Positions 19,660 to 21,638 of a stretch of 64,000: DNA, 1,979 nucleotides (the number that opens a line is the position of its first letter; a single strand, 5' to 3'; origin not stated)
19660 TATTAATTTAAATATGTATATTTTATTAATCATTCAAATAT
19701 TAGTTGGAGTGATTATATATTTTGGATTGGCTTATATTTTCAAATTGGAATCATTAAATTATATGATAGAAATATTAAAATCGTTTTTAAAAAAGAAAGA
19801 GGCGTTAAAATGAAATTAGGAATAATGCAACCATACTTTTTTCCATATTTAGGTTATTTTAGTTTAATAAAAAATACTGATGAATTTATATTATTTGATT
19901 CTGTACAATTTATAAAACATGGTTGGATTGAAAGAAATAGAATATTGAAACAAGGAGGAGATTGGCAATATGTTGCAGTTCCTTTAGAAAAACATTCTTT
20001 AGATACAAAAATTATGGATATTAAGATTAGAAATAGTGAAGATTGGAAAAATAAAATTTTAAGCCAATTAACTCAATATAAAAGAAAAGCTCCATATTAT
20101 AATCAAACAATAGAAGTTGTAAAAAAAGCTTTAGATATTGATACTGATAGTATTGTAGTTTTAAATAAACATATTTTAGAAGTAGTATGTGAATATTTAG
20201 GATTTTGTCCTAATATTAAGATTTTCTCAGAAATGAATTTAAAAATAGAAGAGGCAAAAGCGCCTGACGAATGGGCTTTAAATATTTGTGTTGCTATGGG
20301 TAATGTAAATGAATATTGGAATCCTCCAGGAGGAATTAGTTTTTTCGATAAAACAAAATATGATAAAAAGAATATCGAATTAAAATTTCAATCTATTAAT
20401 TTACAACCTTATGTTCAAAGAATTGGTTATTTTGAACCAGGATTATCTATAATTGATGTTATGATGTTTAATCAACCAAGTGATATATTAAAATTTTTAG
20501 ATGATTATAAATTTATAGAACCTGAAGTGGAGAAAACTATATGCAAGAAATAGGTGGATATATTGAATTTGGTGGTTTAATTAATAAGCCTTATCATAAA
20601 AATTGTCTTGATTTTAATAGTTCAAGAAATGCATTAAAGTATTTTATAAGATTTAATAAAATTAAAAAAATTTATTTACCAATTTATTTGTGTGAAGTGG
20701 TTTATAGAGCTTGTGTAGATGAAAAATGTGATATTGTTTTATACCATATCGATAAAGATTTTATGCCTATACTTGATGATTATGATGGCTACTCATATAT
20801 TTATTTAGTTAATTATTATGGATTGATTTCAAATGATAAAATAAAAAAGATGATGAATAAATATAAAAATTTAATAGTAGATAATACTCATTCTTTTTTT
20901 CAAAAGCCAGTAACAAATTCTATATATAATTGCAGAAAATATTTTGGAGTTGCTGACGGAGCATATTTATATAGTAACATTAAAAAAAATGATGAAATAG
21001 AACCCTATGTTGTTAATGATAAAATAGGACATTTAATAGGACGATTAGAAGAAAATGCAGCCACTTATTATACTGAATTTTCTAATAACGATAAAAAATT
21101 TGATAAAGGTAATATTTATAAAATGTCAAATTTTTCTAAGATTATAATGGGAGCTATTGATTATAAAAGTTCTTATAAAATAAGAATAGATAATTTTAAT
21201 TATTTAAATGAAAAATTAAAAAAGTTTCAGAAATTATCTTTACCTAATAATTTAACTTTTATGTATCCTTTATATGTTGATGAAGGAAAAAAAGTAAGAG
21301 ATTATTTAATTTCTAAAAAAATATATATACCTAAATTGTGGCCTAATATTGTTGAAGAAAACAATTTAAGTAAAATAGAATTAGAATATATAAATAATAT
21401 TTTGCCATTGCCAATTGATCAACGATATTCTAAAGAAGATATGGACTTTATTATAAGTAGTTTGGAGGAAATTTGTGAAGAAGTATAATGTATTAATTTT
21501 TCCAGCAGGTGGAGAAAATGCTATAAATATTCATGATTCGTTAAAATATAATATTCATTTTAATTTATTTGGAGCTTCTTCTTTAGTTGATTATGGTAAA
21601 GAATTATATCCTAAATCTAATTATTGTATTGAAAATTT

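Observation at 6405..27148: Wzx/Wzy-type polysaccharide locus (~20 kb) predicted to build a uronic-acid- and amino-sugar-containing, amino-acid-decorated polymer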

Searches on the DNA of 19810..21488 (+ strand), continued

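Call 107: get_annotated_region(hit=H55, flank=6000)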
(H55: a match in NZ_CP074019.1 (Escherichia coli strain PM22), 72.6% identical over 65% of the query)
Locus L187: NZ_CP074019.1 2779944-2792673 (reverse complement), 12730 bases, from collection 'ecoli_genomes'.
description: Escherichia coli strain PM22 chromosome, complete genome
organism: Escherichia coli strain PM22 (NCBI taxid 562)
replicon: chromosome; assembly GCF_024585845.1
host: Pig; source: Rectal Swab; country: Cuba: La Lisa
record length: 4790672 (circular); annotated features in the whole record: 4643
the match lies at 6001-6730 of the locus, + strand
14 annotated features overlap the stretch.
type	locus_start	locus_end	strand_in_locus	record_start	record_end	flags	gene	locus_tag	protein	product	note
CDS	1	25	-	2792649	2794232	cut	yegH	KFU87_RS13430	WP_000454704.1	TerC family protein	-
CDS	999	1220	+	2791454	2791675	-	-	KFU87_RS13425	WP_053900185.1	hypothetical protein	-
CDS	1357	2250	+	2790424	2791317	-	galF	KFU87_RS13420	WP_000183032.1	UTP--glucose-1-phosphate uridylyltransferase GalF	-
CDS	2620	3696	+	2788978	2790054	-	rfbB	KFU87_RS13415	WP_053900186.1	dTDP-glucose 4,6-dehydratase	-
CDS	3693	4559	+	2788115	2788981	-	rfbA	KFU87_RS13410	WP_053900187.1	glucose-1-phosphate thymidylyltransferase RfbA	-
CDS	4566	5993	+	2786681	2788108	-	-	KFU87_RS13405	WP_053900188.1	lipopolysaccharide biosynthesis protein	-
CDS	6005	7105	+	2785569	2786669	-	vioA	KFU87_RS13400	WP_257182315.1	dTDP-4-amino-4,6-dideoxy-D-glucose aminotransferase VioA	-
CDS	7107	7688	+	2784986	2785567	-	-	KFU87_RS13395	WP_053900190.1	acyltransferase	-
CDS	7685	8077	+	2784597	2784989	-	-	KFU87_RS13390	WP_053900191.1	FAD synthase family protein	-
CDS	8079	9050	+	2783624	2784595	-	-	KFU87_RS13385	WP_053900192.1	glycosyltransferase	-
CDS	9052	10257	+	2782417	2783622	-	wzy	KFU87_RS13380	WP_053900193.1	oligosaccharide repeat unit polymerase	-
CDS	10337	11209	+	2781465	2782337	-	-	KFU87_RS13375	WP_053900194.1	glycosyltransferase family 2 protein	-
CDS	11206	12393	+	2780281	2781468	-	-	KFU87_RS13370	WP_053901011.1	CDP-glycerol glycerophosphotransferase family protein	-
CDS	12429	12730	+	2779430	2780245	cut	-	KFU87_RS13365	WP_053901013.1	glycosyltransferase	-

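Call 108: get_annotated_region(hit=H48, flank=6000)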
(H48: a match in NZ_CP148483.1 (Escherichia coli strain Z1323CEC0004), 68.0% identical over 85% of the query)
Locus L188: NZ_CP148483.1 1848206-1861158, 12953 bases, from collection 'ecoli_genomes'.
description: Escherichia coli strain Z1323CEC0004 chromosome, complete genome
organism: Escherichia coli strain Z1323CEC0004 (NCBI taxid 562)
replicon: chromosome; assembly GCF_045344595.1
host: Chicken; source: -; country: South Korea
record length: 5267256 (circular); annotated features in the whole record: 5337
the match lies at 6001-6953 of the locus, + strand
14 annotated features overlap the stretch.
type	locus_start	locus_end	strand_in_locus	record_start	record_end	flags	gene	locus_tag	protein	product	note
CDS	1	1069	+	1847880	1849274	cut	wcaM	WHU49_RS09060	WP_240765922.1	colanic acid biosynthesis protein WcaM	-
CDS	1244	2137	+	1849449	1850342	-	galF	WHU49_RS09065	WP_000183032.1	UTP--glucose-1-phosphate uridylyltransferase GalF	-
CDS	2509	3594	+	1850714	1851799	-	rfbB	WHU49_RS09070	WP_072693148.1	dTDP-glucose 4,6-dehydratase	-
CDS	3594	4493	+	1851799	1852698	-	rfbD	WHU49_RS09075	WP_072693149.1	dTDP-4-dehydrorhamnose reductase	-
CDS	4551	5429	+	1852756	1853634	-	rfbA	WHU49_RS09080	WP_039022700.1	glucose-1-phosphate thymidylyltransferase RfbA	-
CDS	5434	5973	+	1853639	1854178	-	rfbC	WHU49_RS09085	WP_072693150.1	dTDP-4-dehydrorhamnose 3,5-epimerase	-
CDS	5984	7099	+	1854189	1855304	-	vioA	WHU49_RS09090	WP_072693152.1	dTDP-4-amino-4,6-dideoxy-D-glucose aminotransferase VioA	-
CDS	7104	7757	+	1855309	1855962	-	-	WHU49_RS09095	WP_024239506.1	NeuD/PglB/VioB family sugar acetyltransferase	-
CDS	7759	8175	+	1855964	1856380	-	-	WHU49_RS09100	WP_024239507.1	MaoC family dehydratase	-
CDS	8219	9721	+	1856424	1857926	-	wzx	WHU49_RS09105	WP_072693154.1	O49 family O-antigen flippase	-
CDS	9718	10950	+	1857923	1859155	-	-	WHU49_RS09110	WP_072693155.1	glycosyltransferase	-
CDS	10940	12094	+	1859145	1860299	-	wzy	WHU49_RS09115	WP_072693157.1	O49 family O-antigen polymerase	-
CDS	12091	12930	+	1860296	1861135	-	-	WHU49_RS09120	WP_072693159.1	glycosyltransferase family 2 protein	-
CDS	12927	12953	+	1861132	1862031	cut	-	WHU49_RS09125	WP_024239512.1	glycosyltransferase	-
